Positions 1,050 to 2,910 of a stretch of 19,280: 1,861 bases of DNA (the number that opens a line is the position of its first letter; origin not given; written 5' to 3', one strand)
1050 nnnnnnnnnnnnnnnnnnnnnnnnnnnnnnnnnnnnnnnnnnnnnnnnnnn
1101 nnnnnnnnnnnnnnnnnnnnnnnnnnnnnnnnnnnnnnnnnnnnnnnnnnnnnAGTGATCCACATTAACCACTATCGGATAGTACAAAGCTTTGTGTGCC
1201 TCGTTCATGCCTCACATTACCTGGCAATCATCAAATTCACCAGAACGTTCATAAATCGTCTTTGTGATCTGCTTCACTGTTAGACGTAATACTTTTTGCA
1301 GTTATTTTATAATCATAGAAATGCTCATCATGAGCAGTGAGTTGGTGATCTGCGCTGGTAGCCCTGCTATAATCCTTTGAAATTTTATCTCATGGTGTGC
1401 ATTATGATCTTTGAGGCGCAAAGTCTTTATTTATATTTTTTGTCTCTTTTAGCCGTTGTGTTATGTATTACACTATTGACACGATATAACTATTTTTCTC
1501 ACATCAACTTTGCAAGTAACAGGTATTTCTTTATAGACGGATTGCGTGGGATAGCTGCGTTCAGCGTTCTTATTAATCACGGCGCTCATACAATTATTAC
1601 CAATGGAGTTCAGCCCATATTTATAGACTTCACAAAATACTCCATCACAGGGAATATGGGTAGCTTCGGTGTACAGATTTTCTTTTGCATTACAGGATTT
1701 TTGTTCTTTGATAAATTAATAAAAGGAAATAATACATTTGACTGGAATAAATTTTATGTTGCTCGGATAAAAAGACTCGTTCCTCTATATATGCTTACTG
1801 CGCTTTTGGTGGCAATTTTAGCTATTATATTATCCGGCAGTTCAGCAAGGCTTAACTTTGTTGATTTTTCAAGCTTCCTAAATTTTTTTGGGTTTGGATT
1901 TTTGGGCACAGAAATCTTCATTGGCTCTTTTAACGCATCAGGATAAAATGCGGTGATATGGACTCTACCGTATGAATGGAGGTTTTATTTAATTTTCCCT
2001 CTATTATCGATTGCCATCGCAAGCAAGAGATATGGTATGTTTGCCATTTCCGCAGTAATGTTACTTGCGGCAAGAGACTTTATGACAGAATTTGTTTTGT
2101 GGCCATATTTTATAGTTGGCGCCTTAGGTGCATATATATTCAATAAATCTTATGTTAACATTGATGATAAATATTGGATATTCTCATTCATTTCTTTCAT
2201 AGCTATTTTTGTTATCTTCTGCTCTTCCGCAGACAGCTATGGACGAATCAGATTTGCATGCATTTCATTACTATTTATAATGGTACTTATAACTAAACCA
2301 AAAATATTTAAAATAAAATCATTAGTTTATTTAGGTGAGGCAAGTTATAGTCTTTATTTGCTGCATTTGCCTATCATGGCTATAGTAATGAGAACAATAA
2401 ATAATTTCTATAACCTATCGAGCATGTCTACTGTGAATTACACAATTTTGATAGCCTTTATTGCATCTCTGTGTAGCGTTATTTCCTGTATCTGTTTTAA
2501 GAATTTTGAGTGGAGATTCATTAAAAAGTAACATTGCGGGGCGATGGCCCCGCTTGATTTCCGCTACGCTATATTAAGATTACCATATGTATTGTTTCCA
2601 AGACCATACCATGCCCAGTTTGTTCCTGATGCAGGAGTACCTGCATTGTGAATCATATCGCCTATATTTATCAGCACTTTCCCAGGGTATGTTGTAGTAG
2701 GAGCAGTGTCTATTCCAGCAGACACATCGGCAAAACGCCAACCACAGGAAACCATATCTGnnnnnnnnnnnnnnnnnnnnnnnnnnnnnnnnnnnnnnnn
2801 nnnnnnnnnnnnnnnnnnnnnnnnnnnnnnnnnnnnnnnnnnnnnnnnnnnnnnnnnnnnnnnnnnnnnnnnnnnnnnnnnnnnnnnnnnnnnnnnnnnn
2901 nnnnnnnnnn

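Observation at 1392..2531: Lysogenic-conversion O-acyltransferase interrupted by a single in-frame TAA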

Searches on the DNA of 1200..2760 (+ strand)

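Call 4: search_dna_similar(query=window:1200-2760:+, collection=phages, mode=near, max_rows=30)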
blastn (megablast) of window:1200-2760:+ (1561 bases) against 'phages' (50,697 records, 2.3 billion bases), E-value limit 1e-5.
No match.
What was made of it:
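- Tried and rejected: Megablast of 1200-2760 against sequenced phages: no match (call 4).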

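Call 5: search_dna_similar(query=window:1200-2760:+, collection=ecoli_genomes, mode=near, max_rows=30)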
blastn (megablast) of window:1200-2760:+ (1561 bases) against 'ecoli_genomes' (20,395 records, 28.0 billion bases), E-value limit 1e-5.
Records with a match: 6; places in all: 6; records where one place covers at least 80% of the query: 5.
Genomes with a match: 6 of 5426; with a place that covers at least 80% of the query: 5. Places per genome that has any: lowest 1, median 1, highest 1. On chromosomes: 6 places; on plasmids: 0.
Best place of each record, by identity: >=99% 5; 95-99% 1.
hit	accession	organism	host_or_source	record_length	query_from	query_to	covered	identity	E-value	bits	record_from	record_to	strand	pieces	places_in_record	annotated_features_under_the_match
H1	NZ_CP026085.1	Escherichia coli strain DH5alpha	-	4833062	1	1561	100%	99.9%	0e+0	2878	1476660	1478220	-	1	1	acyltransferase family protein | phage head-binding domain-containing protein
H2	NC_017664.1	Escherichia coli W strain W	-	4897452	1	1561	100%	99.9%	0e+0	2878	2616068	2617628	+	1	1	acyltransferase family protein | phage head-binding domain-containing protein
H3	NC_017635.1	Escherichia coli W strain W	-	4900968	1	1561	100%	99.9%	0e+0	2878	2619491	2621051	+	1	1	acyltransferase family protein | phage head-binding domain-containing protein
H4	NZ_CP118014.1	Escherichia coli strain B-766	Homo sapiens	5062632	1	1561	100%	99.9%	0e+0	2878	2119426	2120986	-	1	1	acyltransferase family protein | phage head-binding domain-containing protein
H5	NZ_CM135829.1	Escherichia coli strain DH5alpha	missing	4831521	1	1561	100%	99.9%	0e+0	2878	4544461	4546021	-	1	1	acyltransferase family protein | phage head-binding domain-containing protein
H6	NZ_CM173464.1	Escherichia coli strain E423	cloacal swab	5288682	1366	1561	13%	95.4%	2e-81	313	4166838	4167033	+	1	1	phage tailspike protein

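Call 7: get_annotated_region(hit=H2, flank=3000)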
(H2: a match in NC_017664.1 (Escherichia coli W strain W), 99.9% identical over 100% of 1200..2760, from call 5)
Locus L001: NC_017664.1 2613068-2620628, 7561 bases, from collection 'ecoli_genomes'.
description: Escherichia coli W, complete sequence
organism: Escherichia coli W strain W (NCBI taxid 566546)
replicon: chromosome; assembly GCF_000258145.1
host: -; source: -; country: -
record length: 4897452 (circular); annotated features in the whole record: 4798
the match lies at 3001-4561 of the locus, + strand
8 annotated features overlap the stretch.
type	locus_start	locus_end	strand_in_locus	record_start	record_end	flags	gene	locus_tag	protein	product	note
CDS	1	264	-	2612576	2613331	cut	mlaA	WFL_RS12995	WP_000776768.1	phospholipid-binding lipoprotein MlaA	-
CDS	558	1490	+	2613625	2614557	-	yfdC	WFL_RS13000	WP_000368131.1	formate/nitrite transporter family protein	-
tRNA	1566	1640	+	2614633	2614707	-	-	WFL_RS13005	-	tRNA-Arg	-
CDS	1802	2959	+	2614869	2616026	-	intS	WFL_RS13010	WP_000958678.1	prophage integrase IntS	-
CDS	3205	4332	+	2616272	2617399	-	-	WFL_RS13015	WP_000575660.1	acyltransferase family protein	-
CDS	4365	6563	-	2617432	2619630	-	-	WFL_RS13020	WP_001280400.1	phage head-binding domain-containing protein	-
CDS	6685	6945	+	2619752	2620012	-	-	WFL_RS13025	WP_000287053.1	Arc family DNA-binding protein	-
CDS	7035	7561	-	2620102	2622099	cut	-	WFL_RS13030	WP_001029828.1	hypothetical protein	-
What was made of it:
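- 1404..2531 (+): AT3-family (PF01757) O-acyltransferase gene, 375 codons in the intact allele. It is a pseudogene here. The alternative start is ATG 1392. The intact RefSeq CDS WP_000575660.1 lies at the same coordinates in E. coli W (call 7).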

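Call 8: get_annotated_region(hit=H4, flank=3000)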
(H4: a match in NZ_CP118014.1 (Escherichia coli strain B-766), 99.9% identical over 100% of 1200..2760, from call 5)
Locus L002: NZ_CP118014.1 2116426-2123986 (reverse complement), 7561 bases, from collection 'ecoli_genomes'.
description: Escherichia coli strain B-766 chromosome, complete genome
organism: Escherichia coli strain B-766 (NCBI taxid 562)
replicon: chromosome; assembly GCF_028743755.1
host: Homo sapiens; source: -; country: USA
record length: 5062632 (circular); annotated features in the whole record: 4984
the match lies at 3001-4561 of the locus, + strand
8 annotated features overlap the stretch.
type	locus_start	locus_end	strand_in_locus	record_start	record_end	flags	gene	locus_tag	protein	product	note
CDS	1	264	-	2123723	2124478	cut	mlaA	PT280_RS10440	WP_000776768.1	phospholipid-binding lipoprotein MlaA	-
CDS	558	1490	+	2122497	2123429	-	yfdC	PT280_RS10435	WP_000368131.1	formate/nitrite transporter family protein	-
tRNA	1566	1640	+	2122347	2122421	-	-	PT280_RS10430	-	tRNA-Arg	-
CDS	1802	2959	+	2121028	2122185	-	intS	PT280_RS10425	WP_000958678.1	prophage integrase IntS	-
CDS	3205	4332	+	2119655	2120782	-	-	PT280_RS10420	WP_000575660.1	acyltransferase family protein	-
CDS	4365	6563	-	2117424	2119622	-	-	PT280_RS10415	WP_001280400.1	phage head-binding domain-containing protein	-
CDS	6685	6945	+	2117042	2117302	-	-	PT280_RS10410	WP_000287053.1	Arc family DNA-binding protein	-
CDS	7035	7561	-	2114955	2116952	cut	-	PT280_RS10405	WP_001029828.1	hypothetical protein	-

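Call 46: search_dna_similar(query=L004:1-8000:+, collection=ecoli_genomes, mode=near, max_rows=8)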
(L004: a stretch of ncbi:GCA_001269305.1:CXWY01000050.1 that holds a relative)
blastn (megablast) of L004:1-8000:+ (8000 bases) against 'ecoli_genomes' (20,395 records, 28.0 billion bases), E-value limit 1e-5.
Records with a match: 5431; places in all: 5728; records where one place covers at least 80% of the query: 4445.
Genomes with a match: 5426 of 5426; with a place that covers at least 80% of the query: 4445. Places per genome that has any: lowest 1, median 1, highest 4. On chromosomes: 5723 places; on plasmids: 5.
Best place of each record, by identity: >=99% 198; 95-99% 4209; 90-95% 1024.
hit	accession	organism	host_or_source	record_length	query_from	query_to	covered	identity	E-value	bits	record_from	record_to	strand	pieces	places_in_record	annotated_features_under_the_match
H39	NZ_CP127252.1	Escherichia coli strain C41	Bos taurus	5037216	1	8000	100%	99.6%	0e+0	14584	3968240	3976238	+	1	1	fadL: long-chain fatty acid transporter FadL | fadI: acetyl-CoA C-acyltransferase FadI | hypothetical protein | yfdC: formate/nitrite transporter family protein | mlaA: phospholipid-binding lipoprotein MlaA | and 3 other names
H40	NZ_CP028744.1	Escherichia coli strain A31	Rattus fuscipes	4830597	1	8000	100%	99.5%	0e+0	14574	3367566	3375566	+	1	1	fadL: long-chain fatty acid transporter FadL | fadI: acetyl-CoA C-acyltransferase FadI | hypothetical protein | yfdC: formate/nitrite transporter family protein | mlaA: phospholipid-binding lipoprotein MlaA | and 3 other names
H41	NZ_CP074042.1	Escherichia coli strain PI6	Pig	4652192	1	8000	100%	99.4%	0e+0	14523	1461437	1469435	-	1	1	fadL: long-chain fatty acid transporter FadL | fadI: acetyl-CoA C-acyltransferase FadI | hypothetical protein | yfdC: formate/nitrite transporter family protein | mlaA: phospholipid-binding lipoprotein MlaA | and 3 other names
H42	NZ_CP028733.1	Escherichia coli strain H2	Homo sapiens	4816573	1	8000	100%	99.4%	0e+0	14517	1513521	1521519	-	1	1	fadL: long-chain fatty acid transporter FadL | fadI: acetyl-CoA C-acyltransferase FadI | hypothetical protein | yfdC: formate/nitrite transporter family protein | mlaA: phospholipid-binding lipoprotein MlaA | and 3 other names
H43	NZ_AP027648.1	Escherichia coli strain PSJ-36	Homo sapiens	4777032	1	8000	100%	99.4%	0e+0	14517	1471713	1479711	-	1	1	fadL: long-chain fatty acid transporter FadL | fadI: acetyl-CoA C-acyltransferase FadI | hypothetical protein | yfdC: formate/nitrite transporter family protein | mlaA: phospholipid-binding lipoprotein MlaA | and 3 other names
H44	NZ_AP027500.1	Escherichia coli strain LR-25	Homo sapiens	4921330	1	8000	100%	99.4%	0e+0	14517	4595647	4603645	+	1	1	fadL: long-chain fatty acid transporter FadL | fadI: acetyl-CoA C-acyltransferase FadI | hypothetical protein | yfdC: formate/nitrite transporter family protein | mlaA: phospholipid-binding lipoprotein MlaA | and 3 other names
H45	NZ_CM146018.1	Escherichia coli strain XPFI_3_2_complete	Tool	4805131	1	8000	100%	99.4%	0e+0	14517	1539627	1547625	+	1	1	fadL: long-chain fatty acid transporter FadL | fadI: acetyl-CoA C-acyltransferase FadI | hypothetical protein | yfdC: formate/nitrite transporter family protein | mlaA: phospholipid-binding lipoprotein MlaA | and 3 other names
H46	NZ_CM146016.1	Escherichia coli strain YJR_complete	Tool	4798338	1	8000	100%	99.4%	0e+0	14517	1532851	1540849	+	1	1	fadL: long-chain fatty acid transporter FadL | fadI: acetyl-CoA C-acyltransferase FadI | hypothetical protein | yfdC: formate/nitrite transporter family protein | mlaA: phospholipid-binding lipoprotein MlaA | and 3 other names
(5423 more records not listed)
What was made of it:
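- Tried and rejected: Host flank (8 kb): at most 99.6% identical to any complete E. coli genome, so it says nothing about per-base accuracy (call 46).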
